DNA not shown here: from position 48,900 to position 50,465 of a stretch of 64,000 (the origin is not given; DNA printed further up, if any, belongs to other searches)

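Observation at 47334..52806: ECF sigma / FecR anti-sigma module wired to an STN-domain mini-barrel and an RCC1-propeller surface protein instead of a TonB-dependent transducer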

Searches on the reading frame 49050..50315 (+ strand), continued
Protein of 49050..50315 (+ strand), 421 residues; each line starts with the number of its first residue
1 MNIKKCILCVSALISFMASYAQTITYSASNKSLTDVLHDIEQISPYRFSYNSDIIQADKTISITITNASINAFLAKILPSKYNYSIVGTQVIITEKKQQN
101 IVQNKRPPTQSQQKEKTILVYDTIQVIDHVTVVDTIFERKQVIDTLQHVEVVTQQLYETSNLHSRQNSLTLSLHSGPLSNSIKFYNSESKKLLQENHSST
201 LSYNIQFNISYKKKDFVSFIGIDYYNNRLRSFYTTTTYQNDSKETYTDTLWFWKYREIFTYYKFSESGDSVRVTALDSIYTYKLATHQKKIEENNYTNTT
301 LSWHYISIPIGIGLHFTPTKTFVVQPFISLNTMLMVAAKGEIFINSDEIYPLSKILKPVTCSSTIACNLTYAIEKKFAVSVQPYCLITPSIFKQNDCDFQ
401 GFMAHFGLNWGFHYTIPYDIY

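Call 30: search_protein_representatives(alignment_id=A1)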
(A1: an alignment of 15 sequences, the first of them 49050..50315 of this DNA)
Query: 15 sequences, 425 profile positions. Proteins with E-value up to 0.001 (for the whole library): 9261; up to 1e-10: 420; up to 1e-30: 19. The best 150 are listed.
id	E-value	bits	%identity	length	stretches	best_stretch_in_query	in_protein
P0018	2.9e-173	593.0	-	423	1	1-423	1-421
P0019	1.0e-129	449.5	-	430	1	6-423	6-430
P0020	3.5e-127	441.2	-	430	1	4-425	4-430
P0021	8.2e-91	321.3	-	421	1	20-425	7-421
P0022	6.2e-89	315.2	-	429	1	3-422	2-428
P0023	6.7e-86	305.2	-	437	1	2-424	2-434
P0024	1.5e-83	297.5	-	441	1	12-424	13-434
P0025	8.6e-73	262.0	-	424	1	7-420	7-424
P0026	1.8e-67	244.4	-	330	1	3-305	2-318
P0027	9.8e-56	205.8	-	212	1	213-420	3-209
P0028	6.3e-44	166.9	-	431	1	3-417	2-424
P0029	2.4e-43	165.0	-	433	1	4-419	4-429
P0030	2.1e-41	158.5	-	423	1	10-416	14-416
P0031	3.3e-41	157.9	-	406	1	3-417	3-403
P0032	2.2e-37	145.3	-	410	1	8-418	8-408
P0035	9.8e-36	139.9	-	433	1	3-420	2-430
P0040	4.5e-28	114.6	-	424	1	6-420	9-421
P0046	7.2e-24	100.8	-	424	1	9-412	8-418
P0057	5.4e-21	91.3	-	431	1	7-420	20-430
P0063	1.6e-20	89.8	-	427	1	6-420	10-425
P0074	3.7e-19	85.3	-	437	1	4-420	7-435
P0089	2.2e-17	79.4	-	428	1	8-417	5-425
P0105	4.5e-16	75.1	-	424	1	6-419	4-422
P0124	4.7e-15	71.7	-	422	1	5-419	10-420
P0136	1.3e-14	70.3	-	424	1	6-418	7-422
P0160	1.1e-13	67.3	-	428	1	9-420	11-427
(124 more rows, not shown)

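Call 33: find_encoding_contigs(protein=P0040, flank=6000, max_places=2)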
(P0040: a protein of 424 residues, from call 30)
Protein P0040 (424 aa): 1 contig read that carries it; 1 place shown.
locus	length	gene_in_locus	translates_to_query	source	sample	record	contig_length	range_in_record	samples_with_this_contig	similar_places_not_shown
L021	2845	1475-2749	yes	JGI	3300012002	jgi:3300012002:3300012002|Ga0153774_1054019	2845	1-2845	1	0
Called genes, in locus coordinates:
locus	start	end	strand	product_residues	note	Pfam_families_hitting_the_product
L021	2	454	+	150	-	?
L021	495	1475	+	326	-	PF04773:FecR, PF16344:FecR_C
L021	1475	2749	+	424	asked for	PF07660:STN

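Call 34: find_encoding_contigs(protein=P0124, flank=6000, max_places=2)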
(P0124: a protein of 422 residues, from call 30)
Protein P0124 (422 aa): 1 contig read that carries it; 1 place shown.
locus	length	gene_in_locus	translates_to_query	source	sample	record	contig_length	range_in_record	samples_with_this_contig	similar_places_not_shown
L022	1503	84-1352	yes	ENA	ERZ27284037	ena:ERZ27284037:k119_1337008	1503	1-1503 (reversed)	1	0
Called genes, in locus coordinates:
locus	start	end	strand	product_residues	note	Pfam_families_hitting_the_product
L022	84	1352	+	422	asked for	-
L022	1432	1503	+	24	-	?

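Call 36: find_homologous_proteins(query=A2, max_evalue=0.00001)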
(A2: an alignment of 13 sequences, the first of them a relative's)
Query A2 (13 sequences) (424 aa, profile of the alignment): 11 proteins with E <= 0.00001 among 4248 candidates.
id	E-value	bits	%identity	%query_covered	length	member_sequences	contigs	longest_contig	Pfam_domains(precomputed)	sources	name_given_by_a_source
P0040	6.3e-126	439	100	100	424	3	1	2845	PF07660.20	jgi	-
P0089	4.2e-119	416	25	26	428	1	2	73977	-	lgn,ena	-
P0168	1.5e-109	385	74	100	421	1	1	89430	PF07660.20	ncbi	-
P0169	4.4e-108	380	81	100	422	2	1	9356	PF07660.20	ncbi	-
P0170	5.0e-100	354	68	100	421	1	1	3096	PF07660.20,PF13568.13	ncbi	-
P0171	1.8e-93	332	60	98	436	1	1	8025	PF07660.20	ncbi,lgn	-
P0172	6.2e-31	126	26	71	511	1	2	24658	-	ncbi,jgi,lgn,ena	-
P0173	5.7e-28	116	26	49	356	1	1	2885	-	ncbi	ncbi:hypothetical protein ACFL6I_27955, partial [candidate division KSB1 bacterium]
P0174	1.0e-14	72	28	28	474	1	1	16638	-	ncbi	-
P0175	2.7e-10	58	25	20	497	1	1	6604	PF13715.13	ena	-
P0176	2.1e-9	55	26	14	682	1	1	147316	PF13715.13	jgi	jgi:hypothetical protein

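Call 37: find_encoding_contigs(protein=P0168, flank=7000, max_places=1)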
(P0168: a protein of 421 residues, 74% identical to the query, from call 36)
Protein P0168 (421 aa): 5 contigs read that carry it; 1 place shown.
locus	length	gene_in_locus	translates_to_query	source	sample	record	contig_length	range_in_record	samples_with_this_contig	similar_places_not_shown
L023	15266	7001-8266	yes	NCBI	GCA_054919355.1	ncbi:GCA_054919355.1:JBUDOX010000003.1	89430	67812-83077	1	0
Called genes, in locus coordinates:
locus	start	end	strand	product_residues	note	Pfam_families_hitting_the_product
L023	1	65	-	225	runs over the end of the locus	PF00072:Response_reg, PF00486:Trans_reg_C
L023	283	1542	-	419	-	PF13641:Glyco_tranf_2_3 (faint), PF00535:Glycos_transf_2 (faint)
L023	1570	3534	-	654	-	-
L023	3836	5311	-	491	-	PF00587:tRNA-synt_2b, PF03129:HGTP_anticodon, PF09180:ProRS-C_1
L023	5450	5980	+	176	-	PF07638:Sigma70_ECF, PF04542:Sigma70_r2, PF08281:Sigma70_r4_2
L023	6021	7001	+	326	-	PF04773:FecR, PF16344:FecR_C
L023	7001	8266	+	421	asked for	PF07660:STN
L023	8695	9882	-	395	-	PF13173:AAA_14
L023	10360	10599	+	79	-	PF00196:GerE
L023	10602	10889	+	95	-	PF18962:Por_Secre_tail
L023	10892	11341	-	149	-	-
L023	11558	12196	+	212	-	PF02732:ERCC4, PF12826:HHH_2, PF14520:HHH_5, PF00633:HHH (weak)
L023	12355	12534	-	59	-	-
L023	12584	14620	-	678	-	-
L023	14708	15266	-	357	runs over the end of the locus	PF01408:GFO_IDH_MocA, PF03807:F420_oxidored (weak), PF02894:GFO_IDH_MocA_C, PF22725:GFO_IDH_MocA_C3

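Call 38: find_encoding_contigs(protein=P0089, flank=7000, max_places=1)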
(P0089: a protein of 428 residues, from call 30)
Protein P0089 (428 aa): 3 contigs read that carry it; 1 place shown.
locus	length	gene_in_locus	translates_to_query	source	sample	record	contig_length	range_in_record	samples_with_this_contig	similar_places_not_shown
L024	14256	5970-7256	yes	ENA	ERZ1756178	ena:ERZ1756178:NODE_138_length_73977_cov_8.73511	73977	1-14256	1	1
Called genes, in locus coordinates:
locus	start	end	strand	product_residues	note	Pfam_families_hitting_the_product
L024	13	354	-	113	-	PF13366:PDDEXK_3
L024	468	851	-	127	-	PF13366:PDDEXK_3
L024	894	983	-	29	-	-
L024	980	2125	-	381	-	PF01420:Methylase_S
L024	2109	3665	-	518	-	PF12161:HsdM_N, PF02384:N6_Mtase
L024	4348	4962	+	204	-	PF07638:Sigma70_ECF (faint), PF04542:Sigma70_r2, PF08281:Sigma70_r4_2, PF04545:Sigma70_r4 (weak)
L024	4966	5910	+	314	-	PF04773:FecR, PF16344:FecR_C (weak)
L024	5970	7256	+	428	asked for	-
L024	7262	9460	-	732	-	PF13328:HD_4, PF01966:HD (weak), PF04607:RelA_SpoT, PF02824:TGS, PF28438:RelA_RIS, PF13291:ACT_4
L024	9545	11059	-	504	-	PF13585:CHU_C (weak)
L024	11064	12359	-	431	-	PF05193:Peptidase_M16_C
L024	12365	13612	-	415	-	PF00675:Peptidase_M16, PF05193:Peptidase_M16_C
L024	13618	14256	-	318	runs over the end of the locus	PF03060:NMO, PF01207:Dus (faint), PF03060:NMO, PF00977:His_biosynth (weak), PF05690:ThiG, PF01070:FMN_dh, PF00478:IMPDH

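Call 56: search_protein_families(library=pfam, alignment_id=A2, max_evalue=0.05)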
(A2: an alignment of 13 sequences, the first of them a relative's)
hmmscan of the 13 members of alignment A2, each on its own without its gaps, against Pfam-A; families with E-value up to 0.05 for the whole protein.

A. member 1, P0040 (424 aa): 2 families
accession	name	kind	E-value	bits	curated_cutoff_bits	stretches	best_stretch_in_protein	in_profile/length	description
PF07660.19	STN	-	2e-09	37.6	28.4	1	57-106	2-51/52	Secretin and TonB N terminus short domain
PF09743.14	E3_UFM1_ligase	-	0.0031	17.7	23.2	0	34-63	17-46/272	E3 UFM1-protein ligase 1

B. families by the number of members that match (of 13 scanned): 9 families
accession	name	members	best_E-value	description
PF07660.19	STN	10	2e-09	Secretin and TonB N terminus short domain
PF16344.10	FecR_C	7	1.4e-07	FecR, C-terminal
PF13568.12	OMP_b-brl_2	4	5e-06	Outer membrane protein beta-barrel domain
PF13505.12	OMP_b-brl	1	6.1e-05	Outer membrane protein beta-barrel domain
PF09743.14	E3_UFM1_ligase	1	0.0031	E3 UFM1-protein ligase 1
PF09840.14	DUF2067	1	0.0077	Uncharacterized protein conserved in archaea (DUF2067)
PF12099.14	DUF3575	1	0.026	Protein of unknown function (DUF3575)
PF18416.6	GbpA_2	1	0.038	N-acetylglucosamine binding protein domain 2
PF10456.14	BAR_3_WASP_bdg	1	0.048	WASP-binding domain of Sorting nexin protein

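Call 57: search_solved_structures(query=A1, max_evalue=1, show_alignments=2)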
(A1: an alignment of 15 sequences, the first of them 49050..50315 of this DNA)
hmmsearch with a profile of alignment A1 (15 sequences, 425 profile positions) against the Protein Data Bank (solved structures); distinct sequences matched with E-value up to 1: 0.

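Call 78: find_encoding_contigs(protein=P0105, flank=6000, max_places=3)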
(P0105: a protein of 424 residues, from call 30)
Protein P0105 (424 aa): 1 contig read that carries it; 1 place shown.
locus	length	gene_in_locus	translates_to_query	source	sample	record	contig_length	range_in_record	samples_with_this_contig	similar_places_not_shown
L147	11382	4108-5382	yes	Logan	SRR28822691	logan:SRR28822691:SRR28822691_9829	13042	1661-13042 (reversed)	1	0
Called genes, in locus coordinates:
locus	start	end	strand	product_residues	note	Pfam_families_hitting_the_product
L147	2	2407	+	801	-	?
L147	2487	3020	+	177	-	PF04542:Sigma70_r2, PF08281:Sigma70_r4_2, PF04545:Sigma70_r4 (weak)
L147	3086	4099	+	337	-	PF04773:FecR, PF16344:FecR_C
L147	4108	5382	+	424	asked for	-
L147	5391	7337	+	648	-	PF13517:FG-GAP_3, PF18962:Por_Secre_tail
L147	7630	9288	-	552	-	PF19081:Ig_7 (faint), PF20009:GEVED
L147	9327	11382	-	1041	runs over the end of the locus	PF26628:DUF8202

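Call 79: search_protein_families(library=pfam, proteins=[L147:5391-7337:+, L147:2-2407:+, L147:4108-5382:+], max_evalue=0.01)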
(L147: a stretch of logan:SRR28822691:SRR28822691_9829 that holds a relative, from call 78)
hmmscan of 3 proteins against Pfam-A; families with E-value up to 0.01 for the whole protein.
L147:5391-7337:+ (648 aa): 3 families
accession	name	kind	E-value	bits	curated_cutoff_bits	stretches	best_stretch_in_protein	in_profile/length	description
PF13517.12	FG-GAP_3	-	6e-56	187.3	26.9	6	340-399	1-60/61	FG-GAP-like repeat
PF18962.6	Por_Secre_tail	-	4.5e-12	46.5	27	1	571-639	2-68/75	Secretion system C-terminal sorting domain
PF01839.29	FG-GAP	-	0.0059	16.9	22.1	0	236-252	3-19/37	FG-GAP repeat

L147:2-2407:+ (801 aa): 5 families
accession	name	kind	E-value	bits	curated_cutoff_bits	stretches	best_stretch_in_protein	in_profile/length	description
PF13585.12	CHU_C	-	1.4e-14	54.4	27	1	716-783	3-72/86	CHU_C Type IX secretion signal domain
PF18911.6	PKD_4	-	4.1e-07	30.4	27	1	628-677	27-78/85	PKD domain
PF22352.2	K319L-like_PKD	-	1.1e-06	28.9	27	0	471-531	21-82/84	K319L-like, PKD domain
PF00801.26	PKD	-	0.00058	20.2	23.5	1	612-677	11-74/80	PKD domain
PF18772.7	APOBEC2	-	0.0023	18.4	26.8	0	243-271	67-95/175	APOBEC2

L147:4108-5382:+ (424 aa): 1 family
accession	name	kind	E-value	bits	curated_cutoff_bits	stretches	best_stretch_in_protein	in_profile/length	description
PF07660.19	STN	-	2.4e-05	24.5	28.4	1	48-89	1-42/52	Secretin and TonB N terminus short domain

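Call 82: list_cluster_members(proteins=[P0028, P0035, P0046, P0057, P0063, P0074, P0105, P0124, P0136, P0160])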
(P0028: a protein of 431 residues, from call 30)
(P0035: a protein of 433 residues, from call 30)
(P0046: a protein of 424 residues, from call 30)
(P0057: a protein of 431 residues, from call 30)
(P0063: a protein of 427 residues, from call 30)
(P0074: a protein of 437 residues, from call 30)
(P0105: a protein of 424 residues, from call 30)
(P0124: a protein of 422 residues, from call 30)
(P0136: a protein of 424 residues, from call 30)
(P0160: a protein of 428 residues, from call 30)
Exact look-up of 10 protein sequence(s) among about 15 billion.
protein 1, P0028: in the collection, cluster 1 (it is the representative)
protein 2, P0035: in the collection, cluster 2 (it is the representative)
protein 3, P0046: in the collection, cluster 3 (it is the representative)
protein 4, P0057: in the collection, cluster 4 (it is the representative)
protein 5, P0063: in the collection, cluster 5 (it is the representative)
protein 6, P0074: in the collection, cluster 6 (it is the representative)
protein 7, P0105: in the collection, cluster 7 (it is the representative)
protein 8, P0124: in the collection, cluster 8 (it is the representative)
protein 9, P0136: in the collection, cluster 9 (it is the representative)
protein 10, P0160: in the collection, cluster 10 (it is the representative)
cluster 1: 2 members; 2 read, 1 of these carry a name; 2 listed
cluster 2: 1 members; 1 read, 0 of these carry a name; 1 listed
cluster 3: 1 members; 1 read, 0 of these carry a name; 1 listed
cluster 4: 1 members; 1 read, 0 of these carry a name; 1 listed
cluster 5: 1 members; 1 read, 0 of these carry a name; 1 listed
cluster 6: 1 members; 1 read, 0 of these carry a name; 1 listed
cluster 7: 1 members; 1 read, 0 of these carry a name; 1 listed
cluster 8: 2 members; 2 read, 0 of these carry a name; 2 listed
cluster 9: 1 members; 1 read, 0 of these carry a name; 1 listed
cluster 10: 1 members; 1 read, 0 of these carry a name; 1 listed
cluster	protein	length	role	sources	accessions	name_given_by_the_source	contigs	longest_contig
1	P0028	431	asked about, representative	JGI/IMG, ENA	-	-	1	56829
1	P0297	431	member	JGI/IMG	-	hypothetical protein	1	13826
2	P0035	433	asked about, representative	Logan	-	-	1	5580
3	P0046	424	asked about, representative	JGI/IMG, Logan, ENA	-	-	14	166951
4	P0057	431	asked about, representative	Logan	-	-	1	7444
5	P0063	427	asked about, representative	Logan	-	-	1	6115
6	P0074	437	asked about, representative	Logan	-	-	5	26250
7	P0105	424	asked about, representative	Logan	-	-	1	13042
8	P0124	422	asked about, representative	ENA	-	-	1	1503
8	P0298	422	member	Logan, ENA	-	-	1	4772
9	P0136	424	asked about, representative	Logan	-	-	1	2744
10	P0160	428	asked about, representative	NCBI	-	-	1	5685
